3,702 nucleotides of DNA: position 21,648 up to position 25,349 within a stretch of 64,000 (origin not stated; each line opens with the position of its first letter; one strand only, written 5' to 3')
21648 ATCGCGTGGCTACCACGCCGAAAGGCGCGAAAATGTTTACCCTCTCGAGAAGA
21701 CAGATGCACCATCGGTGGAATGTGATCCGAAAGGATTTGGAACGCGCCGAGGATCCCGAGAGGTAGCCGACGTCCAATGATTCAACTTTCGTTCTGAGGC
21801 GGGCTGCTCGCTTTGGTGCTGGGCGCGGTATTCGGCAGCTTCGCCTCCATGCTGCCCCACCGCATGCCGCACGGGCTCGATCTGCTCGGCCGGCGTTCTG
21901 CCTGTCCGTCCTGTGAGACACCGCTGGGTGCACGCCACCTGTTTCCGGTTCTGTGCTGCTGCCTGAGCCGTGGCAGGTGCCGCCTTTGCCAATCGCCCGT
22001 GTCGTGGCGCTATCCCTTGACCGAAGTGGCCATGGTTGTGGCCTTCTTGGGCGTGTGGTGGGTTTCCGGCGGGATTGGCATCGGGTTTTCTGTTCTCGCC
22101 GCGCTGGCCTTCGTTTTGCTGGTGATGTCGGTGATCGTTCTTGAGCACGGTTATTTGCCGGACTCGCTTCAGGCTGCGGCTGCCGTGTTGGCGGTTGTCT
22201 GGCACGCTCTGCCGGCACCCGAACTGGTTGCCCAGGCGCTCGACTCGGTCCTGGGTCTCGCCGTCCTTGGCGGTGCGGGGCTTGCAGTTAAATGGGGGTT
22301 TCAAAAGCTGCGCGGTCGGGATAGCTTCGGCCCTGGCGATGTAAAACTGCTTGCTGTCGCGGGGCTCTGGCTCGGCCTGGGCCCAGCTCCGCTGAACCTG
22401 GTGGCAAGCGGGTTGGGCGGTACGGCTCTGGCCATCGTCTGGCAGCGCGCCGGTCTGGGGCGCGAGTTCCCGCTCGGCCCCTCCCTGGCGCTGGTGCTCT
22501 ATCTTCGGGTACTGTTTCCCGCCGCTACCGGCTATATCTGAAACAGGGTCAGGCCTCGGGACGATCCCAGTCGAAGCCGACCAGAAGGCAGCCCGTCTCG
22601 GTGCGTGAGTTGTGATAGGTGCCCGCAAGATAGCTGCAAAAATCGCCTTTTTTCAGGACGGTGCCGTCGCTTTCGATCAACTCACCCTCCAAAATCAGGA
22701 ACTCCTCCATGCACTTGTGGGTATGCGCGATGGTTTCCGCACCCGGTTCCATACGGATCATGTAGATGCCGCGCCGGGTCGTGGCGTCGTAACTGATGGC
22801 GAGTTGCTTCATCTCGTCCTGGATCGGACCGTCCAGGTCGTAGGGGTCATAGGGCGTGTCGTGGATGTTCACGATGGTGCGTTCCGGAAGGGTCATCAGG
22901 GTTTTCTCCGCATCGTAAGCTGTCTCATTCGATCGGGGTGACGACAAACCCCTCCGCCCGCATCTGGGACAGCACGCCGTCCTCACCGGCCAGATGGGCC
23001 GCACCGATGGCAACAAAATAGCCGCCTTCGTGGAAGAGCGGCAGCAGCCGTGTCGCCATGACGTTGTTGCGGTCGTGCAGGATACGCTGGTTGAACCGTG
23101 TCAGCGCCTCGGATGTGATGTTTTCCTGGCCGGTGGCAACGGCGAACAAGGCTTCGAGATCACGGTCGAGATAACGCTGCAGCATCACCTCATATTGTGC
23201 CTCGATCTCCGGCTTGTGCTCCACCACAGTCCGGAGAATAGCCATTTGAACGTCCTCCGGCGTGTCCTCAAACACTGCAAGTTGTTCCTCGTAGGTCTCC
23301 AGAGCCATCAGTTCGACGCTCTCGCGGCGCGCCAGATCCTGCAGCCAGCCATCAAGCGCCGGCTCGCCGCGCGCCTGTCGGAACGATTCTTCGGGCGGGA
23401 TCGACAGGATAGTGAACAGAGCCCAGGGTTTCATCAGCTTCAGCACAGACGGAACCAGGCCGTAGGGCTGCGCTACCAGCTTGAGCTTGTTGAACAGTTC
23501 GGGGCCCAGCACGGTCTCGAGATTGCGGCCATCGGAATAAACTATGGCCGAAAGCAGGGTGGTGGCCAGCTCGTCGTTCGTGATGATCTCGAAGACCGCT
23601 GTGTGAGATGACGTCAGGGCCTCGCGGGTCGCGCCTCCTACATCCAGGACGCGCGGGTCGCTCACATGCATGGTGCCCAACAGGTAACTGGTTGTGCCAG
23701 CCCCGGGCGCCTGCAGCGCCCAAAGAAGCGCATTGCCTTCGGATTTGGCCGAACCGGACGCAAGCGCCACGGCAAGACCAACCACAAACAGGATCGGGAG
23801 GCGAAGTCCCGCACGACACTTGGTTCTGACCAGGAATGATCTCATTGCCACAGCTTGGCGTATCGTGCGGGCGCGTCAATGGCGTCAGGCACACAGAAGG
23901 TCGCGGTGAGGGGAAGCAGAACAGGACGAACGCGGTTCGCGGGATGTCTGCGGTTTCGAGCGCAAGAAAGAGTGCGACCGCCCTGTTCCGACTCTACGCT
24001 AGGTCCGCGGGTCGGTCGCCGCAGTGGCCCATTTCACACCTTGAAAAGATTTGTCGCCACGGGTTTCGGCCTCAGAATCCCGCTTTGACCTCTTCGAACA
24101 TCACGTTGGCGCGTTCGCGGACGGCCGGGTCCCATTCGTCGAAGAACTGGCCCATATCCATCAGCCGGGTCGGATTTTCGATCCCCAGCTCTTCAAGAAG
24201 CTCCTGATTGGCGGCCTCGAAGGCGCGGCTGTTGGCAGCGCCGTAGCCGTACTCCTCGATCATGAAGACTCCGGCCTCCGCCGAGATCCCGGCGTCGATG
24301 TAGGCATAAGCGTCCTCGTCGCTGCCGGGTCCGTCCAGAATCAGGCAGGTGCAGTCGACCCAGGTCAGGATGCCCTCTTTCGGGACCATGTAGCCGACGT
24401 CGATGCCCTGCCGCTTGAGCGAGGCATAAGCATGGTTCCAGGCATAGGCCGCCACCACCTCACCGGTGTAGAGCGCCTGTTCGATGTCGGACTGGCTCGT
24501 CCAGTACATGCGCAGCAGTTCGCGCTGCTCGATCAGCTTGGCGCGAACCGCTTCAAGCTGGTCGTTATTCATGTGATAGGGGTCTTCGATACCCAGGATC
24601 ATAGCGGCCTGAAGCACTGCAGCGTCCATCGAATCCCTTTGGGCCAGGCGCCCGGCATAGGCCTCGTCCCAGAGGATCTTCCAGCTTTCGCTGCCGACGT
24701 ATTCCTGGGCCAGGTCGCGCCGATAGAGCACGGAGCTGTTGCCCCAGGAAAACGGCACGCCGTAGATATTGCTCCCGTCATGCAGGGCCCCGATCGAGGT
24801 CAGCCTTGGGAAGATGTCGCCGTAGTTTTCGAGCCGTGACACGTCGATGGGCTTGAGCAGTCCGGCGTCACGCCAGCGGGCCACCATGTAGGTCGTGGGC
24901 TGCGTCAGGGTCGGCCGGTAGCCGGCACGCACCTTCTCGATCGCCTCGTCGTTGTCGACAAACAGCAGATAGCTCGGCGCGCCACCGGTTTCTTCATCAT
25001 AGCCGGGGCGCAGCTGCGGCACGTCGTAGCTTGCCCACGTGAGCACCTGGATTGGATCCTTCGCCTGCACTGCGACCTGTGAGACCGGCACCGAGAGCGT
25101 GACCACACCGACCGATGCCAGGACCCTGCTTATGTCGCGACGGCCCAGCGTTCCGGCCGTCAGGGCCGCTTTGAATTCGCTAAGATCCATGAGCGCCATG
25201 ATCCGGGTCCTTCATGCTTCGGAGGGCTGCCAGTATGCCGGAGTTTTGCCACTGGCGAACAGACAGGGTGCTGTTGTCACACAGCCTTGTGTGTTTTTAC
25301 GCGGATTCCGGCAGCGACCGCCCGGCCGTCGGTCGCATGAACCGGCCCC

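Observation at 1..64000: Roughly one gene-like unit in three is a pseudogene or stub, with no IS elements in sight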

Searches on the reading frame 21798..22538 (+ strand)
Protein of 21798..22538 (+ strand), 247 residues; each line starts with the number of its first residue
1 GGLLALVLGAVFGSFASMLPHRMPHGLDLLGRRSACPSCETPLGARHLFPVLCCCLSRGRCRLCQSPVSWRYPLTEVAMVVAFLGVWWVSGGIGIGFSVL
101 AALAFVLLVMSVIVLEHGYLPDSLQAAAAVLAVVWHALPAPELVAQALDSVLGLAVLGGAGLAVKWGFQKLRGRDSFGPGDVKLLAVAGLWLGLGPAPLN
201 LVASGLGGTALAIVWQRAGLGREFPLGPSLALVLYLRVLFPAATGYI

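Call 20: search_protein_families(library=pfam, max_evalue=0.1, proteins=[window:21798-22538:+])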
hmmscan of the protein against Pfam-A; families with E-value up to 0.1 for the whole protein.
window:21798-22538:+ (247 aa): 2 families
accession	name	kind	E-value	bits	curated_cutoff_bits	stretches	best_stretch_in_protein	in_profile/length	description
PF06750.18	A24_N_bact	-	8.1e-23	80.7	23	1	7-88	1-82/84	Bacterial Peptidase A24 N-terminal domain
PF01478.23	Peptidase_A24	-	2e-11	44.7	26.5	1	102-213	2-104/104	Type IV leader peptidase family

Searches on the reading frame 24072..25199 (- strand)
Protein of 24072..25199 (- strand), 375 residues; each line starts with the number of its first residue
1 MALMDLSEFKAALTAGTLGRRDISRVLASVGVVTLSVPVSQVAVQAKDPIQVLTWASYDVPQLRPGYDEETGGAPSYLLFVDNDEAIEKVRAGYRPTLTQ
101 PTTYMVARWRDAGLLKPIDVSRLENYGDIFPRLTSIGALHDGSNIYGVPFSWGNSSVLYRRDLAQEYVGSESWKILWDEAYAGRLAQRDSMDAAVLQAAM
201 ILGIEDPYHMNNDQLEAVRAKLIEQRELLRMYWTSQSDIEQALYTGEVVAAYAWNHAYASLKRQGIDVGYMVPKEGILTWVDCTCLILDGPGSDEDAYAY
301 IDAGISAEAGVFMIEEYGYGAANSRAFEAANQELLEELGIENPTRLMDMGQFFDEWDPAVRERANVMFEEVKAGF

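Call 9: find_encoding_contigs(protein=window:24072-25199:-, flank=10000, max_places=5)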
Protein window:24072-25199:- (375 aa): 11 contigs read that carry it; 5 places shown.
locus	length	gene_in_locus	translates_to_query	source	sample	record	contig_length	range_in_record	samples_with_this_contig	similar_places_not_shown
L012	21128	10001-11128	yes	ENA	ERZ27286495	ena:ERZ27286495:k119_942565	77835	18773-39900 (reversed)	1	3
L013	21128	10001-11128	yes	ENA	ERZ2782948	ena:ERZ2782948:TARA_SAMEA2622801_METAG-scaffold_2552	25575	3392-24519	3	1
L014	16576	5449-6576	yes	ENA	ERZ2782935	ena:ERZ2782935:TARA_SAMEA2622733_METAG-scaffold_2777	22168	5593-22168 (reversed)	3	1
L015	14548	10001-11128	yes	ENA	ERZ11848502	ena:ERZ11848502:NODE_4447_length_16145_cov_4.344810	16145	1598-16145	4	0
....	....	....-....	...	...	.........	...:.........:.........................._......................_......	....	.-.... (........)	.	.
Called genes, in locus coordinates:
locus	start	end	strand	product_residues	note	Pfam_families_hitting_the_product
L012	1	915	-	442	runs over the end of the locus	PF01979:Amidohydro_1, PF07969:Amidohydro_3 (faint), PF12890:DHOase (weak)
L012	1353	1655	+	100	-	PF13487:HD_5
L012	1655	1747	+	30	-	-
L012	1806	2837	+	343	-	PF01717:Meth_synt_2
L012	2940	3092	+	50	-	-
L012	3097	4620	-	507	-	PF02743:dCache_1, PF00990:GGDEF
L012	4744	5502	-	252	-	PF03009:GDPD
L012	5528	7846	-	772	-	PF02771:Acyl-CoA_dh_N, PF02770:Acyl-CoA_dh_M, PF00441:Acyl-CoA_dh_1, PF08028:Acyl-CoA_dh_2, PF02771:Acyl-CoA_dh_N, PF02770:Acyl-CoA_dh_M, PF00441:Acyl-CoA_dh_1, PF08028:Acyl-CoA_dh_2, +4 more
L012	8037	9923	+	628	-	PF13380:CoA_binding_2, PF13607:Succ_CoA_lig, PF13549:ATP-grasp_5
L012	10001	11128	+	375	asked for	PF13416:SBP_bac_8, PF13343:SBP_bac_6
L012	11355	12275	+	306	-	PF01963:TraB_PrgY_gumN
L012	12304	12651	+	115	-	PF12973:Cupin_7, PF07883:Cupin_2 (weak)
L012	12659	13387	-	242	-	PF06750:A24_N_bact, PF01478:Peptidase_A24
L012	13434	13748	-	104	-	-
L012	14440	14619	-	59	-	-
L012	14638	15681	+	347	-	PF00171:Aldedh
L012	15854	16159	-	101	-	-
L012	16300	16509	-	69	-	PF00072:Response_reg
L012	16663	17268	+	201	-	PF04542:Sigma70_r2, PF08281:Sigma70_r4_2, PF04545:Sigma70_r4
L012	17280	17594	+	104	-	-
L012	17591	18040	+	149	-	PF13801:Metal_resist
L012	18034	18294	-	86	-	PF00083:Sugar_tr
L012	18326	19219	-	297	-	PF03193:RsgA_GTPase, PF01926:MMR_HSR1 (weak)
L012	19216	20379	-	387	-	PF07690:MFS_1, PF00083:Sugar_tr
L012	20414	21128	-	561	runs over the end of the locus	PF00005:ABC_tran, PF00931:NB-ARC (faint), PF02463:SMC_N (faint), PF13401:AAA_22 (faint), PF13476:AAA_23 (faint), PF13555:AAA_29 (faint), PF12848:ABC_tran_Xtn, PF00005:ABC_tran, +1 more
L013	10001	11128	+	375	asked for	PF13416:SBP_bac_8, PF13343:SBP_bac_6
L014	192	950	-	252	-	PF03009:GDPD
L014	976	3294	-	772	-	PF02771:Acyl-CoA_dh_N, PF02770:Acyl-CoA_dh_M, PF00441:Acyl-CoA_dh_1, PF08028:Acyl-CoA_dh_2, PF02771:Acyl-CoA_dh_N, PF02770:Acyl-CoA_dh_M, PF00441:Acyl-CoA_dh_1, PF08028:Acyl-CoA_dh_2, +4 more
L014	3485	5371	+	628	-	PF13380:CoA_binding_2, PF13607:Succ_CoA_lig, PF13549:ATP-grasp_5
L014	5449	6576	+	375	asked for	PF13416:SBP_bac_8, PF13343:SBP_bac_6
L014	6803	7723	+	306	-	PF01963:TraB_PrgY_gumN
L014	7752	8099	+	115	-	PF12973:Cupin_7, PF07883:Cupin_2 (weak)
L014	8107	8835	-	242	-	PF06750:A24_N_bact, PF01478:Peptidase_A24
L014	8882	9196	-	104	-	-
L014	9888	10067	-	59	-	-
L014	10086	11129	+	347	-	PF00171:Aldedh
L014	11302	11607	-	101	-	-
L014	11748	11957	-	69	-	PF00072:Response_reg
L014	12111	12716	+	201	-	PF04542:Sigma70_r2, PF08281:Sigma70_r4_2, PF04545:Sigma70_r4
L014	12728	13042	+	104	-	-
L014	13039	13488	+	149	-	PF13801:Metal_resist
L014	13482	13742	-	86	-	PF00083:Sugar_tr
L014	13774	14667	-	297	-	PF03193:RsgA_GTPase, PF01926:MMR_HSR1 (weak)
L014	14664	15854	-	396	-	PF07690:MFS_1, PF00083:Sugar_tr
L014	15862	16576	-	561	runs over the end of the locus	PF00005:ABC_tran, PF00931:NB-ARC (faint), PF02463:SMC_N (faint), PF13401:AAA_22 (faint), PF13476:AAA_23 (faint), PF13555:AAA_29 (faint), PF12848:ABC_tran_Xtn, PF00005:ABC_tran, +1 more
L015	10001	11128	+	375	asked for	PF13416:SBP_bac_8, PF13343:SBP_bac_6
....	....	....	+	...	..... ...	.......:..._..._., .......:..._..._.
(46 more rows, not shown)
